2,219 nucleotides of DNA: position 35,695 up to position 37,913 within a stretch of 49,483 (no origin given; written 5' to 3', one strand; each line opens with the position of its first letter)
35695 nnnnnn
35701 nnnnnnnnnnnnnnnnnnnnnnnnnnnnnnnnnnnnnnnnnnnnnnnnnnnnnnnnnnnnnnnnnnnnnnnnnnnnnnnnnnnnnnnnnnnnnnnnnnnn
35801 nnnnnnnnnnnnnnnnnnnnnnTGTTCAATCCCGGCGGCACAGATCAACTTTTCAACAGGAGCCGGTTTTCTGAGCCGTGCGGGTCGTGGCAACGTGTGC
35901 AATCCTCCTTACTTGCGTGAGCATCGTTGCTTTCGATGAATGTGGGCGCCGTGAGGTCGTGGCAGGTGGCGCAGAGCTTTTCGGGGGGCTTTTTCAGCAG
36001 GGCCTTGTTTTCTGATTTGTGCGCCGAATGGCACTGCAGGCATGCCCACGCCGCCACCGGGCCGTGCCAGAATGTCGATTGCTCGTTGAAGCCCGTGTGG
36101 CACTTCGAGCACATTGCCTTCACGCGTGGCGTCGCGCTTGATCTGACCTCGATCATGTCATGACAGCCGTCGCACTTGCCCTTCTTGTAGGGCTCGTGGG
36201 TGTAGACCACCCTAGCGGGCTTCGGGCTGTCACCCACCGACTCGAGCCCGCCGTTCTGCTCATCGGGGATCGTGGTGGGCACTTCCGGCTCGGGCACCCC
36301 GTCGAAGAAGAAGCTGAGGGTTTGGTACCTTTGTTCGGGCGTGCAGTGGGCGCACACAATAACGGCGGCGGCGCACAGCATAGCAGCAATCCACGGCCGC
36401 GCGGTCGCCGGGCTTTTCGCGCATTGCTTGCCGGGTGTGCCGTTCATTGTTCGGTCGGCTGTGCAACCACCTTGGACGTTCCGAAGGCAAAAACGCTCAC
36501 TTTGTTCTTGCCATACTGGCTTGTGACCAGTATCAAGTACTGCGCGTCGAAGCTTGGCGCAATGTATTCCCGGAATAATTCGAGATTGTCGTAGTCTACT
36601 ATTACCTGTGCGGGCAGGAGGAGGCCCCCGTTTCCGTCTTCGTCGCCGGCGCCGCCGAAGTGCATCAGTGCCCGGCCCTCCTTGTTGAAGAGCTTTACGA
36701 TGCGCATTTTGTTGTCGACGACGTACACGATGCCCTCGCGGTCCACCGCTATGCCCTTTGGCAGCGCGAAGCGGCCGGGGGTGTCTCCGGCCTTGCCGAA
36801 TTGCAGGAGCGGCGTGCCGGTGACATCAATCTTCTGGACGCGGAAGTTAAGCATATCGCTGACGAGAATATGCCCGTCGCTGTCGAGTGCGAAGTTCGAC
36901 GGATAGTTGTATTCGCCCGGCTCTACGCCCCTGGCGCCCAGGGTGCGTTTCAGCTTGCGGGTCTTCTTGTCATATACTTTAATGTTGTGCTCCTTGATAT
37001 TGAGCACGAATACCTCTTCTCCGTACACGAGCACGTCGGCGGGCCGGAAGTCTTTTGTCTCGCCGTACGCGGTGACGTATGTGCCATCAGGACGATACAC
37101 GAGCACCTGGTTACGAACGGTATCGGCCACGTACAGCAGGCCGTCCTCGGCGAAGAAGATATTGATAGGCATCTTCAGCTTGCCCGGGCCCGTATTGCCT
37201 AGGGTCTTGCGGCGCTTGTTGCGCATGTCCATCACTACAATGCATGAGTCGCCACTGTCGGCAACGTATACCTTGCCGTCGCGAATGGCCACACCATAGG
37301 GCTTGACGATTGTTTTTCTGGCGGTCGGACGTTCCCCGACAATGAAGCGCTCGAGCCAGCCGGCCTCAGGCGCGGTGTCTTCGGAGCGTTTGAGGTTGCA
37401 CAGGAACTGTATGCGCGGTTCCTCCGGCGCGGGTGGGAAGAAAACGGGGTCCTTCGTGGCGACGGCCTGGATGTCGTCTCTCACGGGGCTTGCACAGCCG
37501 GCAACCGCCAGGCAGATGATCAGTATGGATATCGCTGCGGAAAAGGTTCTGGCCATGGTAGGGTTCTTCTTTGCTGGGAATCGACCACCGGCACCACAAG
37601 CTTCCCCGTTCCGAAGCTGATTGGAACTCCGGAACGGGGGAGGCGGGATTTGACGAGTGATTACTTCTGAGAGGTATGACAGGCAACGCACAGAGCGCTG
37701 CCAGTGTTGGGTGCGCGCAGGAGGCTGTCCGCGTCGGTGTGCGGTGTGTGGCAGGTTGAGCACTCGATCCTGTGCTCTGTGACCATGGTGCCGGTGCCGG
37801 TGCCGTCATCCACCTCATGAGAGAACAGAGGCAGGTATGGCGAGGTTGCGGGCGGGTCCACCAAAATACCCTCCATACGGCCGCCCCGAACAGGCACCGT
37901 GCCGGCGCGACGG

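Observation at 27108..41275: Candidate new porin-cytochrome / extracellular electron transfer system led by a NusG paralog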

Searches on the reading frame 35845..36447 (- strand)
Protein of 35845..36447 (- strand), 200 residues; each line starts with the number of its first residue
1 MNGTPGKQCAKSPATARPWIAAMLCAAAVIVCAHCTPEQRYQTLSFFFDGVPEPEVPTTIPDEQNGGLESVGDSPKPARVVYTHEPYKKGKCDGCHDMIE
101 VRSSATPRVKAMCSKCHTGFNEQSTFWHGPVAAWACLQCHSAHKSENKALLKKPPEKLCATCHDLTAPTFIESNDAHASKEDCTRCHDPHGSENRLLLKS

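Call 4: search_protein_families(library=pfam, proteins=[window:35845-36447:-], max_evalue=0.01)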
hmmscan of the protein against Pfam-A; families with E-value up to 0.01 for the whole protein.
window:35845-36447:- (200 aa): 5 families
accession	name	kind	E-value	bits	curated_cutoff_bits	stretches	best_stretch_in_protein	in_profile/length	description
PF09699.15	Paired_CXXCH_1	-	1.1e-21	76.7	20.6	3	128-164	1-37/41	Doubled CXXCH motif (Paired_CXXCH_1)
PF02085.21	Cytochrom_CIII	-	2.3e-06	28.3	22.9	1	75-163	16-101/101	Class III cytochrome C family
PF14522.11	Cytochrome_C7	-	3.6e-05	23.9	24.8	1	134-188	14-67/67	Cytochrome c7 and related cytochrome c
PF14537.11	Cytochrom_c3_2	-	0.0015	19.4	25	0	89-164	5-79/79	Cytochrome c3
PF18509.6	MCR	-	0.0063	16.5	30.4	0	88-100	16-28/30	Magnetochrome domain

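Call 27: search_protein_families(library=ncbifam, proteins=[window:35845-36447:-], max_evalue=0.01)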
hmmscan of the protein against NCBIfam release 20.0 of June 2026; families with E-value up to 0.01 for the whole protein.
window:35845-36447:- (200 aa): 6 families
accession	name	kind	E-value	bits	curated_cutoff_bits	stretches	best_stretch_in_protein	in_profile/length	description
TIGR01905.1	paired_CXXCH_1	subfamily_domain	4.2e-22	77.8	25.2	2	128-165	1-38/41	doubled CXXCH domain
TIGR03508.1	decahem_SO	subfamily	1.7e-15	57.2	192.2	2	91-169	148-225/258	DmsE family decaheme c-type cytochrome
NF041028.1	decahem_GSU2203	exception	3.4e-12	46.2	325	1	100-195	91-189/317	GSU2203 family decaheme c-type cytochrome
TIGR03153.1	cytochr_NrfH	equivalog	3.8e-06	27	134.2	1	94-141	86-134/138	cytochrome c nitrite reductase small subunit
TIGR03507.1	decahem_SO1788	subfamily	0.001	17.6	209.3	1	135-190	245-305/672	OmcA/MtrC family decaheme c-type cytochrome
NF008659.0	PRK11659.1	equivalog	0.0083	15.8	184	0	110-164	110-168/188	cytochrome c nitrite reductase pentaheme subunit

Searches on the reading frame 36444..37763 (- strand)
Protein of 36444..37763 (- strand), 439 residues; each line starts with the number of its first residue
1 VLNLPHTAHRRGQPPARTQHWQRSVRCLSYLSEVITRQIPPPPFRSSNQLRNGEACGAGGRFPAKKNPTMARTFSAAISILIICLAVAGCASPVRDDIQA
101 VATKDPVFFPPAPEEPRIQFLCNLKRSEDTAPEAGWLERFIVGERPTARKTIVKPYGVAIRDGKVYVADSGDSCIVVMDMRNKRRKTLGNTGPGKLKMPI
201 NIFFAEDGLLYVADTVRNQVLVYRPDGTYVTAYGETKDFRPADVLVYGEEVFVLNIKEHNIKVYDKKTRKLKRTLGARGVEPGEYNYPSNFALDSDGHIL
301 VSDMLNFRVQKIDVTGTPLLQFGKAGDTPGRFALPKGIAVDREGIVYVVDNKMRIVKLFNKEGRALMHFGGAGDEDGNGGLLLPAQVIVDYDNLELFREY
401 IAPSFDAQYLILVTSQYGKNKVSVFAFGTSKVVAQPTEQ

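Call 4: search_protein_families(library=pfam, proteins=[window:36444-37763:-], max_evalue=0.01)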
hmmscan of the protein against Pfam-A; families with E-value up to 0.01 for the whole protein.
window:36444-37763:- (439 aa): 5 families
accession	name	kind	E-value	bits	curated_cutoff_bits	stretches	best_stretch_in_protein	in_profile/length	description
PF01436.27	NHL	-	1.4e-17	63.2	20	1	155-177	4-27/28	NHL repeat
PF17170.10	DUF5128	-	2.9e-09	37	22.9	1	243-309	48-114/321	6-bladed beta-propeller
PF25021.1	TEN_NHL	-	7.7e-07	28.8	27.1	1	331-353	140-162/357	Teneurin NHL domain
PF08450.18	SGL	-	0.00058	20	26.3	0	164-233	147-220/246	SMP-30/Gluconolactonase/LRE-like region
PF25210.1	Kelch_FKB95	-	0.002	18.2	70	1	159-289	86-221/268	FKB95, Kelch-repeats domain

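Call 27: search_protein_families(library=ncbifam, proteins=[window:36444-37556:-], max_evalue=0.01)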
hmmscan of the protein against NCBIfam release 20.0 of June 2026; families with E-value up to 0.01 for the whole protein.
window:36444-37556:- (370 aa): 4 families
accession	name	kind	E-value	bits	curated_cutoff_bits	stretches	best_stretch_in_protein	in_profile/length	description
NF035926.1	scyF_NHL_VPEP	equivalog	1.6e-36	126.3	350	2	181-306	164-290/376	scytonemin biosynthesis PEP-CTERM protein ScyF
NF047780.1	LIC12708_fam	subfamily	7.2e-08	31.7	150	0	134-238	62-141/391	LIC_12708 family protein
NF033206.1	ScyE_fam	subfamily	1.4e-07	31.4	80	0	75-114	131-170/333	ScyD/ScyE family protein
NF053768.1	CIS12_fam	equivalog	7e-06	25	860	1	79-192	83-191/715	CIS12 family contractile injection system protein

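Call 75: search_solved_structures(query=window:36444-37556:-, max_evalue=0.001)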
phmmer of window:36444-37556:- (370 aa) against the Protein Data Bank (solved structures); distinct sequences matched with E-value up to 0.001: 48.
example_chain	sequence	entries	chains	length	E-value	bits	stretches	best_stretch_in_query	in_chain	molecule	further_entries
6d69_A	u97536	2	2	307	1e-37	133.3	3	210-308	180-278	NHL Repeat Region of D. melanogaster Thin | Thin, isoform D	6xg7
8j72_A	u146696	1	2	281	1.6e-35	126.2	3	203-282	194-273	E3 ubiquitin-protein ligase TRIM71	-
9jur_A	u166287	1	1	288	1.6e-35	126.1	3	206-308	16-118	E3 ubiquitin-protein ligase TRIM71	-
7qrx_A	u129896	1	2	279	2.1e-35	125.8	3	206-308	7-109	E3 ubiquitin-protein ligase TRIM71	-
6fpt_A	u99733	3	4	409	2.1e-34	122.4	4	206-308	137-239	E3 ubiquitin-protein ligase TRIM71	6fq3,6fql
7qrw_A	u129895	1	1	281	1.8e-29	106.2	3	205-301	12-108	Isoform 4 of Tripartite motif-containing protein 3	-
7b96_A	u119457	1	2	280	1.5e-26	96.6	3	179-290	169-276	Isoform 2 of Tripartite motif-containing protein 2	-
7qrv_A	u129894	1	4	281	1.5e-26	96.6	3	179-290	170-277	Tripartite motif-containing protein 2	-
7b2r_A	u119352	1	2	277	2.2e-26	96.1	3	180-287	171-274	Tripartite motif-containing protein 2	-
4zlr_A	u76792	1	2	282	1.2e-17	67.3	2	206-302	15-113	Brain tumor protein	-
1q7f_A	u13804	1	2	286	1.7e-17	66.8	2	205-302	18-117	brain tumor CG10719-PA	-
5ex7_A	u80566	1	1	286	2.5e-17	66.3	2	206-302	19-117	Brain tumor protein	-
6qsd_A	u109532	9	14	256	5.4e-17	65.2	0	216-290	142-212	Pizza6S | Pizza6-S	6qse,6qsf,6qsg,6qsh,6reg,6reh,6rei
6f0t_A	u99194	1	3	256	6.3e-17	65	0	216-290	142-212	Pizza6-SFW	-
3wwa_A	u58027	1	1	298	4.7e-16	62.1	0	216-290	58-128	Pizza7H protein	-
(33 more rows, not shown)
